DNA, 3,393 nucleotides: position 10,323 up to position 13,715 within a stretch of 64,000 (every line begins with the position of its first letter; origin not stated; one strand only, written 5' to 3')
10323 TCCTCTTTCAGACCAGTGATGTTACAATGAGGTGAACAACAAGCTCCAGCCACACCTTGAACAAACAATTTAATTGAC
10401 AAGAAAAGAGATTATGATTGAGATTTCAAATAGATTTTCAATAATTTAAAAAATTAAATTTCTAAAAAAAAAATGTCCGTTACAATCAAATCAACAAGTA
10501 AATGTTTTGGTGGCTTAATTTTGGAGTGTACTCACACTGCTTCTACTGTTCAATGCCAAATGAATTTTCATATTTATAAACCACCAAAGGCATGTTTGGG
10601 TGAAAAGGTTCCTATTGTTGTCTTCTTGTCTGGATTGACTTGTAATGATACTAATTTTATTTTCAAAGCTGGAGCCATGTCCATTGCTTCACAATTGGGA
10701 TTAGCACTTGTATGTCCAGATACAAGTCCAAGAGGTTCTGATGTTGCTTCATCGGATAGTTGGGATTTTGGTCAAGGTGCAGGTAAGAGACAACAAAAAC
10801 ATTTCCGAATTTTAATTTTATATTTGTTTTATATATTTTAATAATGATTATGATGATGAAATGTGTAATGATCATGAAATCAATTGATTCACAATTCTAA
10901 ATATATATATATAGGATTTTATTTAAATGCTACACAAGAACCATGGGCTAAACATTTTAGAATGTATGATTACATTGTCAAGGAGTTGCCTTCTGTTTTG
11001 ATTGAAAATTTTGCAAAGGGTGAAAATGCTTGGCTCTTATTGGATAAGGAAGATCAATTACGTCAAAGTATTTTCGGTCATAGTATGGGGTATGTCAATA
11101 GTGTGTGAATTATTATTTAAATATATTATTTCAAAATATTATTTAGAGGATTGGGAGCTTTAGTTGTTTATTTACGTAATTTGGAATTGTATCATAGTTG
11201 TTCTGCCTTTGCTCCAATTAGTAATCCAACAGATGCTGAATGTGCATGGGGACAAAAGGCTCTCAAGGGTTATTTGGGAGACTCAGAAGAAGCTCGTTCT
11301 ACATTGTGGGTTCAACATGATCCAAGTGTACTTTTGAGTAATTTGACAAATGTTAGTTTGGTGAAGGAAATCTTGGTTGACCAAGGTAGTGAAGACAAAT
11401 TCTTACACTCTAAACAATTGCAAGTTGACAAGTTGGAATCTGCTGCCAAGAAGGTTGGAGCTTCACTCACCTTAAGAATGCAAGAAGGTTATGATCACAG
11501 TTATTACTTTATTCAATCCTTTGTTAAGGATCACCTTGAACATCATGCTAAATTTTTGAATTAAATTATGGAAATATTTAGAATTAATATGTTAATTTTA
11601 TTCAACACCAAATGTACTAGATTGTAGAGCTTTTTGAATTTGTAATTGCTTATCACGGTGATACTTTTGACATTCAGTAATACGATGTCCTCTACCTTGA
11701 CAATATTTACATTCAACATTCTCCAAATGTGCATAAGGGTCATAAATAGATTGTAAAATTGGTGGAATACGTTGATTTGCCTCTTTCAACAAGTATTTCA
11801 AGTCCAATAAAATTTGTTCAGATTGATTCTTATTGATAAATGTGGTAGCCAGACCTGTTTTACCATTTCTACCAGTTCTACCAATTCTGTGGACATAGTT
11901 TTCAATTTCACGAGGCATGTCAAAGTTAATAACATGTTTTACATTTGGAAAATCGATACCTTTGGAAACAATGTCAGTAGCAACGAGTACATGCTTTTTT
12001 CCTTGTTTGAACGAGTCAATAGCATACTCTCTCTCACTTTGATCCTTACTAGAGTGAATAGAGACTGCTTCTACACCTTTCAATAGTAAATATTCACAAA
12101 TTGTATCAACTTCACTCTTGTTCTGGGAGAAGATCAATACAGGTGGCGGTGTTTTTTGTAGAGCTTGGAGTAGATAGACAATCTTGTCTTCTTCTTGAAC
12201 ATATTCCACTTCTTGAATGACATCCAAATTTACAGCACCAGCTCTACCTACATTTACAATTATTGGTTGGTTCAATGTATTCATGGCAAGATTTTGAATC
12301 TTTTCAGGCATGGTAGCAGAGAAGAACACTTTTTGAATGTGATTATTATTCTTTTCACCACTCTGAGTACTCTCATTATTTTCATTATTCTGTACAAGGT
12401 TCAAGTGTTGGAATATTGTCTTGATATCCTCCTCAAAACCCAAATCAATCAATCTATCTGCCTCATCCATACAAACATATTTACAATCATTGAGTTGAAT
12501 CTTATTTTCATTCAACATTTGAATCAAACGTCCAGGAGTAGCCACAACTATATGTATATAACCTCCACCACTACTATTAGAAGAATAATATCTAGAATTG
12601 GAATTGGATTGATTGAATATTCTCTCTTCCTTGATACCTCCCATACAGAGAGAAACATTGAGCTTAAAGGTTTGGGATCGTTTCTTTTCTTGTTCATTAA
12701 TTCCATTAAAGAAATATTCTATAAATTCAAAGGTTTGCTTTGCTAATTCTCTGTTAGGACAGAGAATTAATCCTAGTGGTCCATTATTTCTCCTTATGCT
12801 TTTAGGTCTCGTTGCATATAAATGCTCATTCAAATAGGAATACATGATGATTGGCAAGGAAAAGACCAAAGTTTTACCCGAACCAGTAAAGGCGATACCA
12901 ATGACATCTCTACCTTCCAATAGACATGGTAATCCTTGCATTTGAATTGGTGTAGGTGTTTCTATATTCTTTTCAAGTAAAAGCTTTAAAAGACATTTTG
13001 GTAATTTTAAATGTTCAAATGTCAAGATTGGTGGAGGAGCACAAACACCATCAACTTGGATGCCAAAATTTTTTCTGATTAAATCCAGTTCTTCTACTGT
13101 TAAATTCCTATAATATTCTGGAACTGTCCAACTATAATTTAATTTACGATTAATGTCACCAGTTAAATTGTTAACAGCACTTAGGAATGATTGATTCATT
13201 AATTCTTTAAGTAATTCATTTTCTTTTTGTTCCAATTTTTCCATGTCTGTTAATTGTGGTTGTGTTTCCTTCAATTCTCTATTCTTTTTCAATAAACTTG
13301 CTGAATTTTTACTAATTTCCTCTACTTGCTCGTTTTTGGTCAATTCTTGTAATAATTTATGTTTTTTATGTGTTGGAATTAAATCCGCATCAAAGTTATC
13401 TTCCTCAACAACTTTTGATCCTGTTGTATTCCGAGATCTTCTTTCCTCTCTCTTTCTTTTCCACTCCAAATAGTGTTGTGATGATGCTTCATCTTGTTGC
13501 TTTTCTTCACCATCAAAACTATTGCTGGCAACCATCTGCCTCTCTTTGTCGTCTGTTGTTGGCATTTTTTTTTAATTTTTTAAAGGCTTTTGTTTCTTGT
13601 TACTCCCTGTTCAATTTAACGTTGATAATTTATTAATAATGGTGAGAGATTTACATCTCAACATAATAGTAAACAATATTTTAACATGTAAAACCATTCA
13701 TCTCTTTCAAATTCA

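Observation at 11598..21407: Operon-like array of four co-oriented genes with 5–112 bp spacers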

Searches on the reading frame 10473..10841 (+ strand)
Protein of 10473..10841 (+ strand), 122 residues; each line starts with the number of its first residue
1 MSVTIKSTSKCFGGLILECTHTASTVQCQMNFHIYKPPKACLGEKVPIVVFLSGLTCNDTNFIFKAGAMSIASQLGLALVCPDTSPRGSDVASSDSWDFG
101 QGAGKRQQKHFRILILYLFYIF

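Call 36: search_protein_families(library=pfam, proteins=[window:10473-10841:+], max_evalue=0.00001)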
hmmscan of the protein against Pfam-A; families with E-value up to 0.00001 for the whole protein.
window:10473-10841:+ (122 aa): 1 family
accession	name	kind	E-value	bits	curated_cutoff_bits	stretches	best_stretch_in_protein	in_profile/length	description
PF00756.26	Esterase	-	5.5e-13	49.7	22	1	25-105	3-83/251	Putative esterase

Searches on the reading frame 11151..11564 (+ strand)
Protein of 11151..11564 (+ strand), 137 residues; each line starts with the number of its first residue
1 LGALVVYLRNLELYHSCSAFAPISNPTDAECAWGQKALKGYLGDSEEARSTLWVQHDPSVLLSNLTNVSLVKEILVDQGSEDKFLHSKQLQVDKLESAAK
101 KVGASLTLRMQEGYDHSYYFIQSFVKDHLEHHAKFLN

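Call 36: search_protein_families(library=pfam, proteins=[window:11151-11564:+], max_evalue=0.00001)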
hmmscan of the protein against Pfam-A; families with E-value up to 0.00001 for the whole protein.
window:11151-11564:+ (137 aa): 1 family
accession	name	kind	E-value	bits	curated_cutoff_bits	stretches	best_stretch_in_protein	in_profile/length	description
PF00756.26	Esterase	-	5.9e-16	59.4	22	1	2-130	128-250/251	Putative esterase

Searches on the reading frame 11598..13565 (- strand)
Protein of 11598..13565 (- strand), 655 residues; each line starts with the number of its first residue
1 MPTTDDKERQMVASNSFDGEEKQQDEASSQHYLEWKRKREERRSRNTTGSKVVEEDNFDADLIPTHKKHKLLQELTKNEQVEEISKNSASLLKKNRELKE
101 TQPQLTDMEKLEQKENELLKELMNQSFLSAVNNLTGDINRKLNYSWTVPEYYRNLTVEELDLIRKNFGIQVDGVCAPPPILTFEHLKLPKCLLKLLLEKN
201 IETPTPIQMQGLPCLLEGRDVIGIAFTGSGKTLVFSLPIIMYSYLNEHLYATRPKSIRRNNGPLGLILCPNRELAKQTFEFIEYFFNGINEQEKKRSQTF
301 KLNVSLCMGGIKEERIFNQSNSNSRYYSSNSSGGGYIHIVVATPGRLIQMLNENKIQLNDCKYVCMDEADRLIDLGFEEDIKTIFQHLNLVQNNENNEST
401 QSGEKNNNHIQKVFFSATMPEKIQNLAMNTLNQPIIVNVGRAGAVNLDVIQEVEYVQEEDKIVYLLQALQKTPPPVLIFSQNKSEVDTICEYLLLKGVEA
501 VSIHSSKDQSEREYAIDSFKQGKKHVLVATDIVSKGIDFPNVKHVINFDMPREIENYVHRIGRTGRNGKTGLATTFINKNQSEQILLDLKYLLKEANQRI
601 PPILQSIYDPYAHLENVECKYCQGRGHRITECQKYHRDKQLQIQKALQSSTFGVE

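Call 5: search_protein_families(library=pfam, proteins=[window:11598-13565:-])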
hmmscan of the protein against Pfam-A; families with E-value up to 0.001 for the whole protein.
window:11598-13565:- (655 aa): 2 families
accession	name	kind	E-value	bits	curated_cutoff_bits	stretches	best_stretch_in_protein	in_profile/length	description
PF00270.35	DEAD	-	1.7e-35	122.6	26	1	205-425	1-166/167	DEAD/DEAH box helicase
PF00271.37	Helicase_C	-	5.8e-32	110.7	23.5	1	461-568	2-110/110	Helicase conserved C-terminal domain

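Call 9: find_encoding_contigs(protein=window:11598-13565:-, flank=10000, max_places=6)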
Protein window:11598-13565:- (655 aa): no gene with exactly this product is on record in the collection.

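Call 10: find_homologous_proteins(query=window:11598-13565:-)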
Query window:11598-13565:- (655 aa): 7857 proteins with E <= 0.001 among 8000 candidates; the best 120 are listed.
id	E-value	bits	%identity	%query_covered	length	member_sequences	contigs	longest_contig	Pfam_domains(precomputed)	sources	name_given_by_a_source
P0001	0.0e+0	1075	97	76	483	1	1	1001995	PF00270.36,PF00271.38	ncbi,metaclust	ncbi:predicted protein, partial [Naegleria gruberi]|metaclust:status=active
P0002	6.1e-252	856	60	96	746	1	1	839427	PF00270.36,PF00271.38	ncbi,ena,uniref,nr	ncbi:hypothetical protein FDP41_002075 [Naegleria fowleri]|uniref:RNA helicase n=1 Tax=Naegleria fow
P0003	8.2e-174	598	50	90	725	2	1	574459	PF00270.36,PF00271.38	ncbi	ncbi:hypothetical protein ABK040_010527 [Willaertia magna]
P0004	1.5e-169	583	51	87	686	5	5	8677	PF00270.36,PF00271.38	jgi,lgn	jgi:ATP-dependent RNA helicase DDX41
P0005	3.4e-168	579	50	91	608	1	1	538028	PF00270.36,PF00271.38,PF04851.22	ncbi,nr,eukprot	ncbi:DEAD-box ATP-dependent RNA helicase 35 [Selaginella moellendorffii]|nr:DEAD-box ATP-dependent R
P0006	3.8e-168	579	50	91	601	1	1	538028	PF00270.36,PF00271.38,PF04851.22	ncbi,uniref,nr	ncbi:hypothetical protein SELMODRAFT_132834 [Selaginella moellendorffii]|uniref:RNA helicase n=2 Tax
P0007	4.1e-168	579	50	91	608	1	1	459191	PF00270.36,PF00271.38,PF04851.22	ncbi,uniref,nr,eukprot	ncbi:DEAD-box ATP-dependent RNA helicase 35 [Selaginella moellendorffii]|uniref:DEAD-box ATP-depende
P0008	1.8e-167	577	49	92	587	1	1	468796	PF00270.36,PF00271.38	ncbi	ncbi:hypothetical protein SLA2020_467510 [Shorea laevis]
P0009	4.3e-167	575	50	90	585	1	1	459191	PF00270.36,PF00271.38,PF04851.22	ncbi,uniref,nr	ncbi:hypothetical protein SELMODRAFT_236355 [Selaginella moellendorffii]|uniref:RNA helicase n=1 Tax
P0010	2.7e-166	573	49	92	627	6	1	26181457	PF00270.36,PF00271.38,PF04851.22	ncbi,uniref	ncbi:DEAD-box ATP-dependent RNA helicase 35 isoform X2 [Primulina huaijiensis]|uniref:DEAD-box ATP-d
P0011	4.0e-166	572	50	87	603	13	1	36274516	PF00270.36,PF00271.38,PF04851.22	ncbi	ncbi:hypothetical protein ACLB2K_066511 [Fragaria x ananassa]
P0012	1.0e-165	571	49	91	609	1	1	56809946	PF00270.36,PF00271.38,PF04851.22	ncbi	ncbi:hypothetical protein V2J09_001330 [Rumex salicifolius]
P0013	2.9e-165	569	50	90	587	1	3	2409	PF00270.36,PF00271.38,PF04851.22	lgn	-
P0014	3.0e-165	569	52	85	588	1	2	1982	PF00270.36,PF00271.38,PF04851.22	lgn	-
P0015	3.1e-165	569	49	90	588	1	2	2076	PF00270.36,PF00271.38,PF04851.22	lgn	-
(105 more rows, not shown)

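Call 11: find_encoding_contigs(protein=P0001, flank=10000, max_places=4)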
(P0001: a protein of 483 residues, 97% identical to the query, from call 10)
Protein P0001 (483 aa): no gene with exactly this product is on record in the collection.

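Call 12: find_encoding_contigs(protein=P0002, flank=10000, max_places=4)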
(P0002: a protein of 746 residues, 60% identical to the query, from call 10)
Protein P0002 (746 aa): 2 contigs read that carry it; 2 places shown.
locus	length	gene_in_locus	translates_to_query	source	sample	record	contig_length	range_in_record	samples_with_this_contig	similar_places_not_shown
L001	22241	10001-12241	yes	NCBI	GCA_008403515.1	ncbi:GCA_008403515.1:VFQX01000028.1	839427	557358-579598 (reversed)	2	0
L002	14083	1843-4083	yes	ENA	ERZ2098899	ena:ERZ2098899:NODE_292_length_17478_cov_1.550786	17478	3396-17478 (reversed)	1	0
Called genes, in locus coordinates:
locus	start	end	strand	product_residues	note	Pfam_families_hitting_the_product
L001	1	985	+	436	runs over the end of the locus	-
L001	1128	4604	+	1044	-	-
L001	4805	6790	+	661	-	-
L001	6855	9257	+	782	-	-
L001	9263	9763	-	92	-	-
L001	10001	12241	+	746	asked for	PF00270:DEAD, PF00271:Helicase_C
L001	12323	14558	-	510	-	-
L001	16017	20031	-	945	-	PF12698:ABC2_membrane_3, PF00005:ABC_tran, PF13304:AAA_21 (faint)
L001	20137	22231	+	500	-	-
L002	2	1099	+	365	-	?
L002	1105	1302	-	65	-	-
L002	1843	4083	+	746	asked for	PF00270:DEAD, PF00271:Helicase_C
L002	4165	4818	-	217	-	PF00566:RabGAP-TBC (weak), PF23436:RabGap-TBC_2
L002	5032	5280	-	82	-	PF00566:RabGAP-TBC, PF23436:RabGap-TBC_2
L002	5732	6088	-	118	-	-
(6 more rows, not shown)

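Call 13: find_encoding_contigs(protein=P0003, flank=10000, max_places=4)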
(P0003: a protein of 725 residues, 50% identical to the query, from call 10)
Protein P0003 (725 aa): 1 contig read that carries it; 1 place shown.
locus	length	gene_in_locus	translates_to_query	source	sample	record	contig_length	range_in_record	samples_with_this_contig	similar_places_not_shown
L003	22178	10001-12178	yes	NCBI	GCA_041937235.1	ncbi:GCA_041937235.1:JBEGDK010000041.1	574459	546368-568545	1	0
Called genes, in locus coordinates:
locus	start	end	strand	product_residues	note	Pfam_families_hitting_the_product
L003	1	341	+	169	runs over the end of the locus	PF09801:SYS1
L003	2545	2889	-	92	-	-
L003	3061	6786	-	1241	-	-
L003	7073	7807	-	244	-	-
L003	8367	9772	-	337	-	-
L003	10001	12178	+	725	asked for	PF00270:DEAD, PF00271:Helicase_C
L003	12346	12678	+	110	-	PF03647:Tmemb_14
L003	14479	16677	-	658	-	PF10392:COG5_N (weak), PF20649:COG5_C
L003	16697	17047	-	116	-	-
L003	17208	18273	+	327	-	PF04190:GET4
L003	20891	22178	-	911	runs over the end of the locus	-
